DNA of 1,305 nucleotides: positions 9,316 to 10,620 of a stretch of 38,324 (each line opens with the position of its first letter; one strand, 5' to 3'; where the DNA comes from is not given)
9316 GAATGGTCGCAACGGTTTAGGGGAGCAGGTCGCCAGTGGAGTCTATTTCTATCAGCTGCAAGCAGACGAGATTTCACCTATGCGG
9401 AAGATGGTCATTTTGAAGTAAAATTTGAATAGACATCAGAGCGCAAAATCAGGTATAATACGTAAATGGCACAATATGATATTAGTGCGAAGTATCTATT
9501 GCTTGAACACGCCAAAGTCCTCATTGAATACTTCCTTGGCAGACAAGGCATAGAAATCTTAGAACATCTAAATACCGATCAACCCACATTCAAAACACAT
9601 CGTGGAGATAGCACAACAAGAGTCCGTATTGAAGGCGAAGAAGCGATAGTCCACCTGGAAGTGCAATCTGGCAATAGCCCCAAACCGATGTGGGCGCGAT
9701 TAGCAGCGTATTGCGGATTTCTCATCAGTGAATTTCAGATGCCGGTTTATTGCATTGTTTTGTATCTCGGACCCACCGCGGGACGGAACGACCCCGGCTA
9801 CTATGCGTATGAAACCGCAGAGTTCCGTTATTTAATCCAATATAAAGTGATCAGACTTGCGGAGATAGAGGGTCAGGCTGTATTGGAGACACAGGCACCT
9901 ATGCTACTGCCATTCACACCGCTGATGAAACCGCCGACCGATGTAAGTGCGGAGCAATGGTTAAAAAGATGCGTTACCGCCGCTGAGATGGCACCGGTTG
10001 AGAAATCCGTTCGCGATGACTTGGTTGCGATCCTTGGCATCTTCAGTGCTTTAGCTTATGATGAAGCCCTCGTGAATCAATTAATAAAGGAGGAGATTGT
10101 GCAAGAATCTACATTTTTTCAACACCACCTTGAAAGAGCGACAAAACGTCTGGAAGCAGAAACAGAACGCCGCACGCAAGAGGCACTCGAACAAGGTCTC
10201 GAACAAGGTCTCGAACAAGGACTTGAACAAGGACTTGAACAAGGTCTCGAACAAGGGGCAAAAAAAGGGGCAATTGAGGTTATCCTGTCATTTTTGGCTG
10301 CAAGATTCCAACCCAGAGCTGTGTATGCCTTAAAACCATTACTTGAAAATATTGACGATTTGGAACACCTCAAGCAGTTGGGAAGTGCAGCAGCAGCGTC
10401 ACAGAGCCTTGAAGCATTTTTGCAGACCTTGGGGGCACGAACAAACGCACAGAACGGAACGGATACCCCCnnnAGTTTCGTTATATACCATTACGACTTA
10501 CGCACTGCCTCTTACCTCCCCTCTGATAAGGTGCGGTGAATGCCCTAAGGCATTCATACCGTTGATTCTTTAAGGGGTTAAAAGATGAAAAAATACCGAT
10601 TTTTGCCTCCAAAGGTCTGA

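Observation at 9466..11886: Rpn/YhgA-like nuclease with an in-frame internal SD+GTG, next to a paralog that is exactly its nuclease-deleted form: candidate toxin / intragenic-antitoxin module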

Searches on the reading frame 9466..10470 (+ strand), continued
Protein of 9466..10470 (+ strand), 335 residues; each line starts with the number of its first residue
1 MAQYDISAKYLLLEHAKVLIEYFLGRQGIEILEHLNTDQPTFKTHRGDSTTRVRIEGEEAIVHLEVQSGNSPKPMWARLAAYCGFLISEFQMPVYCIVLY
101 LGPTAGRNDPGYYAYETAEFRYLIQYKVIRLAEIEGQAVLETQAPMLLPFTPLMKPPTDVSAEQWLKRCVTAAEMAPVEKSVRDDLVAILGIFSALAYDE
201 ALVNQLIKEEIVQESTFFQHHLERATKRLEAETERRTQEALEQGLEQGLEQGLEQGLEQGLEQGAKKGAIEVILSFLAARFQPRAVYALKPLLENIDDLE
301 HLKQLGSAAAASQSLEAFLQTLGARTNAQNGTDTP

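Call 66: search_protein_families(library=padloc, proteins=[window:9466-10470:+], max_evalue=0.1)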
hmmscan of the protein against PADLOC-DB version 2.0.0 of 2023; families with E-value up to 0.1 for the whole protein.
window:9466-10470:+ (335 aa): 1 family
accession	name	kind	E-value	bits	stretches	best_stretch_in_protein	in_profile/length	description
PDLC01084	C3a178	-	4.9e-06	25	1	227-269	39-80/90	putative invertase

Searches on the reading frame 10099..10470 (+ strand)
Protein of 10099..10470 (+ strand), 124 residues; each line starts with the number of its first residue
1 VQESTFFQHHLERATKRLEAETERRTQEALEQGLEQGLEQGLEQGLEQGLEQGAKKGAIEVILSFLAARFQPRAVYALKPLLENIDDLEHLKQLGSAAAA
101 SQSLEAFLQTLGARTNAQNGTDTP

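Call 66: search_protein_families(library=padloc, proteins=[window:10099-10470:+], max_evalue=0.1)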
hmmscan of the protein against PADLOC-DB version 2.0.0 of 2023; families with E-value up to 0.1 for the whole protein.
window:10099-10470:+ (124 aa): 1 family
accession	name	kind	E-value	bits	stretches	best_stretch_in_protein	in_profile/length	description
PDLC01084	C3a178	-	3.8e-06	25.3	1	18-58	41-80/90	putative invertase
